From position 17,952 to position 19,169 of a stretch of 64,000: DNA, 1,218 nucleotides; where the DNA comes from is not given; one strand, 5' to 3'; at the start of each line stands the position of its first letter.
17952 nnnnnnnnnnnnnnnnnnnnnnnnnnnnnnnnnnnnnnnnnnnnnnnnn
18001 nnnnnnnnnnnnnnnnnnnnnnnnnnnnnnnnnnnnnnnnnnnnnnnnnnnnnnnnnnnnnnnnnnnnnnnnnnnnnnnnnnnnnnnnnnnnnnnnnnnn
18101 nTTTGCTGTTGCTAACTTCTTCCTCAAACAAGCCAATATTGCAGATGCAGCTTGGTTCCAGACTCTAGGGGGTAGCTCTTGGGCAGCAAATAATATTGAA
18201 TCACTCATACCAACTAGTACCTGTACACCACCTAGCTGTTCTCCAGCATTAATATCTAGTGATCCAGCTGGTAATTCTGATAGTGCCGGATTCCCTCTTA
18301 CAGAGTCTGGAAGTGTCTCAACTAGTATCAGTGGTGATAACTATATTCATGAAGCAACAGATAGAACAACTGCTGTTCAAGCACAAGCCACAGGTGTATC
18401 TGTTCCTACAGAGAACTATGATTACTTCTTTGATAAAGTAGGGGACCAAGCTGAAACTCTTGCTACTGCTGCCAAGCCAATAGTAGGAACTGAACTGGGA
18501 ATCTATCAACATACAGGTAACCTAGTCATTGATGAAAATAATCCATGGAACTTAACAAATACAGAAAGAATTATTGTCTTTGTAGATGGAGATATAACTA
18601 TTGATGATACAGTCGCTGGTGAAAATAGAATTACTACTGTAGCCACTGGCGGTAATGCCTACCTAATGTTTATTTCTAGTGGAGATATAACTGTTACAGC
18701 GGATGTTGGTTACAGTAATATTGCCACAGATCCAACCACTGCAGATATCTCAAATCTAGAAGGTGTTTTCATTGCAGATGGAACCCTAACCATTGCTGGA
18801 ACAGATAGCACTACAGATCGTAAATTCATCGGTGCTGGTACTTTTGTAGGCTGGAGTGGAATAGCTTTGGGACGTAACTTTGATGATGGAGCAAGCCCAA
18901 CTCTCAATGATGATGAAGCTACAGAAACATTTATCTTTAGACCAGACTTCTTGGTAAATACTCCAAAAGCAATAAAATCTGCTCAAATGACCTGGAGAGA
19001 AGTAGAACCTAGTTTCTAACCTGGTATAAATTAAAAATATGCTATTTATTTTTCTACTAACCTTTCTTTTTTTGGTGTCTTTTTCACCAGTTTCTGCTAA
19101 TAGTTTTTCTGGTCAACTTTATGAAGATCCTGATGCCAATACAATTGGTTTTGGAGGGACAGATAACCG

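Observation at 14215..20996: Operon of four uncharacterised envelope/secreted proteins ending in a prepilin gene, fused head-to-tail to the type IV pilus locus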

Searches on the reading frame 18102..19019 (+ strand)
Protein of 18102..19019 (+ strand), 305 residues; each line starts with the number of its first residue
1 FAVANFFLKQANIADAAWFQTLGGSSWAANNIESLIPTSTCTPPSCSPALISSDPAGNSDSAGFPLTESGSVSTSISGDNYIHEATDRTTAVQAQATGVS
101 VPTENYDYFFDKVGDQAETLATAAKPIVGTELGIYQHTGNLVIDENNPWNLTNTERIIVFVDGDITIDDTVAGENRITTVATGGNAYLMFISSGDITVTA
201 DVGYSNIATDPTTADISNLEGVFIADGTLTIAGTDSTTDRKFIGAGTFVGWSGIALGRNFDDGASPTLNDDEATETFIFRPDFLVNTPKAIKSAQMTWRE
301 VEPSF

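Call 64: search_protein_families(library=pfam, proteins=[window:18102-19019:+], max_evalue=10)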
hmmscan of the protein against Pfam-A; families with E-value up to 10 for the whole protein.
window:18102-19019:+ (305 aa): 2 families
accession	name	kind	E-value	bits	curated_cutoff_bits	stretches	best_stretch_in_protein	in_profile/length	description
PF10353.14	DUF2430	-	0.35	11.7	24.6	1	150-213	39-102/107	Protein of unknown function (DUF2430)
PF02724.19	CDC45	-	0.36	9.5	34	1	141-165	80-111/624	CDC45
